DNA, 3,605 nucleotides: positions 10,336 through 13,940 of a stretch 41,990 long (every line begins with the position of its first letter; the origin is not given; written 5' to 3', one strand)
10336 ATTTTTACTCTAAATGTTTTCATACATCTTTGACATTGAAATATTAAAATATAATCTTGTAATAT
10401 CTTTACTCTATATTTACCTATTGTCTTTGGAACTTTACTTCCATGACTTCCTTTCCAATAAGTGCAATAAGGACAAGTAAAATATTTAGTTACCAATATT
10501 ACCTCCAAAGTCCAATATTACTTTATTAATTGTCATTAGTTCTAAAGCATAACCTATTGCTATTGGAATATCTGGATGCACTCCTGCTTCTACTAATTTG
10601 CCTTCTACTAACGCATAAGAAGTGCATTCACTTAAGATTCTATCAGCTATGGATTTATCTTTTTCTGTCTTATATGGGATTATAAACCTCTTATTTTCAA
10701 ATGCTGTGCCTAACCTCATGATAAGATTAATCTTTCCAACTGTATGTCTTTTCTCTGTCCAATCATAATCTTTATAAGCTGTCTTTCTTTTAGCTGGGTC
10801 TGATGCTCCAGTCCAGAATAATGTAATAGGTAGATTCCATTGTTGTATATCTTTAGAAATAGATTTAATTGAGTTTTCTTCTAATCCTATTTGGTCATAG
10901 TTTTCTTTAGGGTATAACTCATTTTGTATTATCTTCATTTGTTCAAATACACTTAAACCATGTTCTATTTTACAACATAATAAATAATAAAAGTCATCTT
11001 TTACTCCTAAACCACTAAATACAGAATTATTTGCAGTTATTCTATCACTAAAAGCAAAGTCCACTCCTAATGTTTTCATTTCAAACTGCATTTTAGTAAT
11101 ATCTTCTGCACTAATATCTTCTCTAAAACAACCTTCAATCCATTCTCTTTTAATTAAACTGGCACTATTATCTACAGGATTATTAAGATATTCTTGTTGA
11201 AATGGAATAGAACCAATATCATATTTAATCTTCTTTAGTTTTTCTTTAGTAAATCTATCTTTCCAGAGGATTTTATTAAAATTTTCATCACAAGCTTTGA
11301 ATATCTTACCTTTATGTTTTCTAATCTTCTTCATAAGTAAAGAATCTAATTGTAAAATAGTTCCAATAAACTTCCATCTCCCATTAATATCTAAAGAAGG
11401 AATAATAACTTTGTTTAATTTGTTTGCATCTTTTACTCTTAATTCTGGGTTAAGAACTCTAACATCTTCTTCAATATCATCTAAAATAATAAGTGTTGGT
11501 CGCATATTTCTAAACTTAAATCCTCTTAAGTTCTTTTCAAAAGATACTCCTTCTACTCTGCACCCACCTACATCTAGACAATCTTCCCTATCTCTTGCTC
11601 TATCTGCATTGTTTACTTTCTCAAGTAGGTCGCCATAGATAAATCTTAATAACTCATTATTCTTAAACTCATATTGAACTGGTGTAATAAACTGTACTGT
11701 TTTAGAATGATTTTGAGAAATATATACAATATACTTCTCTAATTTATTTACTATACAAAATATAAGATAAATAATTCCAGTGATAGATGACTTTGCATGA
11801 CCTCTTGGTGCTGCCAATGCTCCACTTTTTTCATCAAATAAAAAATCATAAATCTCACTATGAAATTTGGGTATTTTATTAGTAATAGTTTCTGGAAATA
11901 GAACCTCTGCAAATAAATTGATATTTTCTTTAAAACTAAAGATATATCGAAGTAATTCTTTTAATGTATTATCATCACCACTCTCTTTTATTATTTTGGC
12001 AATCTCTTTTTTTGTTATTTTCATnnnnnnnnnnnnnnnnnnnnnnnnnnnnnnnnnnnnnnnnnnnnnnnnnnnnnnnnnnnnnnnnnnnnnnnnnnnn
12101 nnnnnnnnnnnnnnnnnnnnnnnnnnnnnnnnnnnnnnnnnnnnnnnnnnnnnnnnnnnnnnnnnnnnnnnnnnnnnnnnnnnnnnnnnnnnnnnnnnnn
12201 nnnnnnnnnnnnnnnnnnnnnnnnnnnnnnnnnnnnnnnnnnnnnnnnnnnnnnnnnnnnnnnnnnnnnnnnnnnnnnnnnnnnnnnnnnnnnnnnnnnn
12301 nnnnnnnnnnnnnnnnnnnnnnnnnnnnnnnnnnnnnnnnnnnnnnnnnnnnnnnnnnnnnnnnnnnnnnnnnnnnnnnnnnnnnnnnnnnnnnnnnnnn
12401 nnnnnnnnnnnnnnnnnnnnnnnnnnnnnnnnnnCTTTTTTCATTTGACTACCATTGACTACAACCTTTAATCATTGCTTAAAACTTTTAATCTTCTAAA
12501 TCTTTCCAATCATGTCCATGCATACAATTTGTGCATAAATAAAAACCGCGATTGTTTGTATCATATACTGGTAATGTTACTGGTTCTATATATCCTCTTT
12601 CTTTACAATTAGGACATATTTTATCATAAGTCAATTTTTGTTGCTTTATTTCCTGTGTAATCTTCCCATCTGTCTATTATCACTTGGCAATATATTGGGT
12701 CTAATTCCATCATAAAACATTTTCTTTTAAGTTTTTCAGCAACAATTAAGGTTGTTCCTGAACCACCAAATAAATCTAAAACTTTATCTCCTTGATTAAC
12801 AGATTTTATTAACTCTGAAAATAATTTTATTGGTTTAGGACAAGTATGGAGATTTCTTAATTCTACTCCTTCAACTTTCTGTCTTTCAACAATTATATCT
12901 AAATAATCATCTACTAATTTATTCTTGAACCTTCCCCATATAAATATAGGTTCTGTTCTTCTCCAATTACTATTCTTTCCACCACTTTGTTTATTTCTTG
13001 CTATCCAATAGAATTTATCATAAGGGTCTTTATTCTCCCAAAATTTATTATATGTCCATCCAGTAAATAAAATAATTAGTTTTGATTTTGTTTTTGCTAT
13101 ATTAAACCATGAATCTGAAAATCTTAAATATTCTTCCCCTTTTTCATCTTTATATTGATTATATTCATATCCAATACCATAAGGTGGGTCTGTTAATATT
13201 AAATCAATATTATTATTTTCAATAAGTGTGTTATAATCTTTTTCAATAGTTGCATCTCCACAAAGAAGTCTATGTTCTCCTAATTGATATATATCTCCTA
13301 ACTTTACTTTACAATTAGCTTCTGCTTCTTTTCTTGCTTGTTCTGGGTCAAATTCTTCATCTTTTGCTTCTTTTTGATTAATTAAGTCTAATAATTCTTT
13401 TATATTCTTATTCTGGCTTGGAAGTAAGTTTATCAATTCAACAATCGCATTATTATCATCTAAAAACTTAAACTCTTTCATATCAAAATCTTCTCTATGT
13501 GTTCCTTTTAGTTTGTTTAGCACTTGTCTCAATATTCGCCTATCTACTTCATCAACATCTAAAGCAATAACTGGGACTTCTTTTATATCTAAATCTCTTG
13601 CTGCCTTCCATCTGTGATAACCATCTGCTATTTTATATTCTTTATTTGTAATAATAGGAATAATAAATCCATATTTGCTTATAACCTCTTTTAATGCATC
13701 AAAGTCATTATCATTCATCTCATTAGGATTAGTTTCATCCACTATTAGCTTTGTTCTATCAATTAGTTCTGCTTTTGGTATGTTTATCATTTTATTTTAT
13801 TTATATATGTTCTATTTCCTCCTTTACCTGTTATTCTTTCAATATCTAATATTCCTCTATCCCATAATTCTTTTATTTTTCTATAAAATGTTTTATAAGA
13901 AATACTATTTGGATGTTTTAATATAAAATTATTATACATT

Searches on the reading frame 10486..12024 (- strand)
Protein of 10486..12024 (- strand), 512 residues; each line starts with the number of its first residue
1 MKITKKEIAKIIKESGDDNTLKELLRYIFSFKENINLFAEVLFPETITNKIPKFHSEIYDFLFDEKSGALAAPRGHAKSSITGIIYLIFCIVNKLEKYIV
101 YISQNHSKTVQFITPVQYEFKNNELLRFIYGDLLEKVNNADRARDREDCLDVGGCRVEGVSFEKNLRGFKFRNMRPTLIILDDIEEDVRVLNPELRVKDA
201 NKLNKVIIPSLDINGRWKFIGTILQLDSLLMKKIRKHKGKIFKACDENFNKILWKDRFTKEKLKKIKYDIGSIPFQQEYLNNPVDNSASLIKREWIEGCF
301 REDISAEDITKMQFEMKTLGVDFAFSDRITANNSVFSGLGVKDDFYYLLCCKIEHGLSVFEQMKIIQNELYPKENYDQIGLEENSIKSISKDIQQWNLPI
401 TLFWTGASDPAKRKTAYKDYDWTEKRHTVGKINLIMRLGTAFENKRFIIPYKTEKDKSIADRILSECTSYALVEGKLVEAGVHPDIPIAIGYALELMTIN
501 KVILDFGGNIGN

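Call 8: search_protein_families(library=pfam, proteins=[window:10486-12024:-], max_evalue=0.01)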
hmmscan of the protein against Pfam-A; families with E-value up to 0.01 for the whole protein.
window:10486-12024:- (512 aa): 0 families

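Call 9: search_protein_families(library=phrogs, proteins=[window:10486-12024:-], max_evalue=0.001)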
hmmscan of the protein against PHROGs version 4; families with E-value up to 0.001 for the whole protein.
window:10486-12024:- (512 aa): 4 families
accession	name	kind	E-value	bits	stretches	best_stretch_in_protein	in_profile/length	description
phrog_38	-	head and packaging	1.2e-49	170.7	1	34-363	272-598/760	terminase large subunit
phrog_17672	-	head and packaging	7.9e-09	35.9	1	26-132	22-131/395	terminase large subunit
phrog_14112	-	unknown function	6.1e-08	33.4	1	71-201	108-237/247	-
phrog_5573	-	head and packaging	0.00026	21.5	1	251-352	25-118/250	terminase large subunit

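Call 12: search_dna_similar(query=window:10486-12024:-, collection=phages, mode=protein, max_rows=25)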
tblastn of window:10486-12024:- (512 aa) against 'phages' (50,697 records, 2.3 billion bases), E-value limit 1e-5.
Records with a match: 150; places in all: 150; records where one place covers at least 80% of the query: 6.
Best place of each record, by identity: <60% 150.
By first word of the organism name: Pseudomonas 70; Bacteriophage 15; Paenibacillus 13; Bacillus 12; Bacteroides 6; Burkholderia 4; Clostridium 3; Rhodobacter 3; Mannheimia 2; Winogradskyella 2; and 15 more.
By host as written in the record: Pseudomonas aeruginosa 29; - 27; Pseudomonas aeruginosa PA14 17; Paenibacillus larvae 11; Bacillus alcalophilus CGMCC 1.3604 3; Helicobacter pullorum 3; Bacillus subtilis 2; Clostridium sp. 2; and 44 more.
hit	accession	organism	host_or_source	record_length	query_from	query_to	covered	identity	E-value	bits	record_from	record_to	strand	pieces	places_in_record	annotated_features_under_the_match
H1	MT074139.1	Bacteroides phage DAC19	Bacteroides thetaiotaomicron VPI-5487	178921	27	506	94%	24.5%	4e-13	79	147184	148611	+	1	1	hypothetical protein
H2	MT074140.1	Bacteroides phage DAC20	Bacteroides thetaiotaomicron VPI-5488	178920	27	506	94%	24.5%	4e-13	79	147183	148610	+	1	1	hypothetical protein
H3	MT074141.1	Bacteroides phage DAC22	Bacteroides thetaiotaomicron VPI-5489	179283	27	506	94%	24.5%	4e-13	79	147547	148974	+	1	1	hypothetical protein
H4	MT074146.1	Bacteroides phage SJC03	Bacteroides thetaiotaomicron VPI-5494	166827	27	506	94%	24.5%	4e-13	78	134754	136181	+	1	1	hypothetical protein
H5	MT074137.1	Bacteroides phage DAC16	Bacteroides thetaiotaomicron VPI-5485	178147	27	506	94%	24.5%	7e-13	77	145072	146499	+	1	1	hypothetical protein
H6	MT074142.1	Bacteroides phage DAC23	Bacteroides thetaiotaomicron VPI-5490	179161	27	506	94%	24.5%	7e-13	77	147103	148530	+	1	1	hypothetical protein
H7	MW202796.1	Caudoviricetes sp.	Manatee Spring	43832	52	389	66%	27.7%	5e-23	109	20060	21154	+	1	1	terminase large subunit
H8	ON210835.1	Bacillus phage 268TH002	Bacillus subtilis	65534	46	325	55%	27.3%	5e-15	84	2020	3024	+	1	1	4: terminase large subunit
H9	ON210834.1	Bacillus phage 268TH007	Bacillus subtilis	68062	46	325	55%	27.3%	5e-15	84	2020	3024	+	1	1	4: terminase large subunit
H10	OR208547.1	Bacillus phage phi18-2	Bacillus subtilis 18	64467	46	325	55%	27.3%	5e-15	84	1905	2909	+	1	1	hypothetical protein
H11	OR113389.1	Clostridium phage vB_CtyS-FA67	Clostridium sp.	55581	44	316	53%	27.2%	8e-19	96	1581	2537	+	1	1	hypothetical protein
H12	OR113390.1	Clostridium phage vB_CtyS-FA70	Clostridium sp.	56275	44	297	50%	27.9%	6e-19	97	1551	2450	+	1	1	hypothetical protein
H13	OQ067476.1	Caulobacter phage Kuura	Caulobacter sp.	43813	69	346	54%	25.5%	7e-12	74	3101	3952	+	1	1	putative large terminase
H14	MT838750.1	Bacteriophage sp.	human fecal samples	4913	20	301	55%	22.9%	7e-7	58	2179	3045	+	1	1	record has no annotation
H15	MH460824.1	Paenibacillus phage Unity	Paenibacillus larvae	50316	52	290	47%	27.0%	6e-16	87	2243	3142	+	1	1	terminase large subunit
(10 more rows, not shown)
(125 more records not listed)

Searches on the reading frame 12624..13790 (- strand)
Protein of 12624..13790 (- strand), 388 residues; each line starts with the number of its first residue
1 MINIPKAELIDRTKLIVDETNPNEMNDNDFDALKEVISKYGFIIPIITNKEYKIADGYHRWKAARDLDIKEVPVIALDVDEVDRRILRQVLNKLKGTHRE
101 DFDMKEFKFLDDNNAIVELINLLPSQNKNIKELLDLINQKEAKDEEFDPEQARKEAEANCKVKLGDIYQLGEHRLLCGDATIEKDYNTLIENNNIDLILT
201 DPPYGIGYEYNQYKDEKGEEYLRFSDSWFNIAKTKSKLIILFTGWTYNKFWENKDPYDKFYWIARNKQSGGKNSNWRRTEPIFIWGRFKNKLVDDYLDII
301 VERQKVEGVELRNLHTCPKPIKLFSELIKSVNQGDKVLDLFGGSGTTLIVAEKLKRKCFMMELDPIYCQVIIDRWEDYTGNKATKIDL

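Call 8: search_protein_families(library=pfam, proteins=[window:12624-13790:-], max_evalue=0.01)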
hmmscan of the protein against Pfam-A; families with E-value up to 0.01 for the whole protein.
window:12624-13790:- (388 aa): 4 families
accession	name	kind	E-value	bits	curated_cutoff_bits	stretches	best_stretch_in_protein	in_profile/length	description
PF01555.25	N6_N4_Mtase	-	1.1e-22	81.5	26.7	1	195-371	1-219/221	DNA methylase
PF02195.25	ParB_N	-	2.6e-07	31.1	26.3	1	23-82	20-83/95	ParB N-terminal domain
PF03602.21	Cons_hypoth95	-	0.0002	21.5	24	0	327-377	35-86/182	Conserved hypothetical protein 95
PF01170.24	UPF0020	-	0.00086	19.5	22.3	0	184-242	110-166/197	RMKL-like, methyltransferase domain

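Call 9: search_protein_families(library=phrogs, proteins=[window:12624-13790:-], max_evalue=0.001)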
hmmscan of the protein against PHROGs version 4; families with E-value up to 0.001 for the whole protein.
window:12624-13790:- (388 aa): 31 families (the best 25 are shown)
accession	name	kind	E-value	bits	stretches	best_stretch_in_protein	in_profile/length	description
phrog_498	-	other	1.8e-78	265.7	1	5-385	33-430/633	DNA methyltransferase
phrog_67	-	other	1.2e-40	141.3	1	96-385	73-353/743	DNA methyltransferase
phrog_8071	-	DNA, RNA and nucleotide metabolism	3.4e-21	77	1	8-209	8-208/389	ParB-like partition protein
phrog_3008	-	other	1.3e-19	71.5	1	278-384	107-220/244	DNA methyltransferase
phrog_620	-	DNA, RNA and nucleotide metabolism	1.8e-14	55.3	1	6-155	8-156/217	ParB-like partition protein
phrog_2159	-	DNA, RNA and nucleotide metabolism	2.9e-13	50.9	1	9-99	63-165/365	ParB-like partition protein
phrog_26387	-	DNA, RNA and nucleotide metabolism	1.6e-12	48.4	1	5-84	8-92/252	ParB-like partition nuclease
phrog_23085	-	unknown function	4e-11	43.7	1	315-386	44-116/138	-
phrog_18293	-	other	1.1e-09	39.3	1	311-383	42-115/119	methyltransferase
phrog_723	-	DNA, RNA and nucleotide metabolism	2.7e-09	38.2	1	21-157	27-165/223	ParB-like partition protein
phrog_26377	-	DNA, RNA and nucleotide metabolism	2.9e-09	37.8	1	22-89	21-89/326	ParB-like partition protein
phrog_4715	-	DNA, RNA and nucleotide metabolism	6.4e-09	35.7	1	8-83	148-227/630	ParB-like partition protein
phrog_940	-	DNA, RNA and nucleotide metabolism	1.1e-08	35.7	1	9-152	8-151/388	nuclease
phrog_5475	-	unknown function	4.9e-08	33.2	1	10-104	6-95/458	-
phrog_15396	-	DNA, RNA and nucleotide metabolism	4.8e-07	30.9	1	27-155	24-145/258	ParB-like partition nuclease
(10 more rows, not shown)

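Call 77: find_homologous_proteins(query=window:12624-13790:-, max_evalue=1e-20)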
Query window:12624-13790:- (388 aa): 7826 proteins with E <= 1e-20 among 8000 candidates; the best 120 are listed.
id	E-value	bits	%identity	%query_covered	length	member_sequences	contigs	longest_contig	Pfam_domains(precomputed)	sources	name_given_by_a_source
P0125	1.8e-261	885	100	100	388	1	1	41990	PF02195.27,PF01555.25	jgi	-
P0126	1.1e-115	405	52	99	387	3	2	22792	PF02195.27,PF01555.25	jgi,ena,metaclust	metaclust:\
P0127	7.0e-102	359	46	95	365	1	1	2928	PF02195.27,PF01555.25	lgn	-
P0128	1.6e-98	348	46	97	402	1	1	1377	PF01555.25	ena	-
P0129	5.9e-95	337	53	73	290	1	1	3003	PF02195.27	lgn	-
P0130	1.8e-94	335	46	99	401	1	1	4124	PF02195.27,PF01555.25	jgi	-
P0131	2.7e-93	331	45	99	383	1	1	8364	PF03602.22,PF02195.27,PF01555.25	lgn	-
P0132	8.4e-93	330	41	99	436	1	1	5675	PF03602.22,PF02195.27,PF01555.25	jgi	-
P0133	2.1e-92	328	42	96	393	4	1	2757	PF02195.27,PF01555.25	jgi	-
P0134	1.3e-91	326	42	100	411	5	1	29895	PF02195.27,PF01555.25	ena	-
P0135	1.3e-88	316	46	90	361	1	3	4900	PF02195.27,PF01555.25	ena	-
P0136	1.3e-87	313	44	98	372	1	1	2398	PF03602.22,PF02195.27,PF01555.25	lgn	-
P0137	1.3e-87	313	46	95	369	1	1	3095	PF02195.27,PF01555.25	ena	-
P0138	5.1e-87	311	43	96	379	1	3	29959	PF02195.27,PF01555.25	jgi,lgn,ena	-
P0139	1.7e-86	309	44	98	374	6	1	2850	PF02195.27,PF01555.25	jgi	-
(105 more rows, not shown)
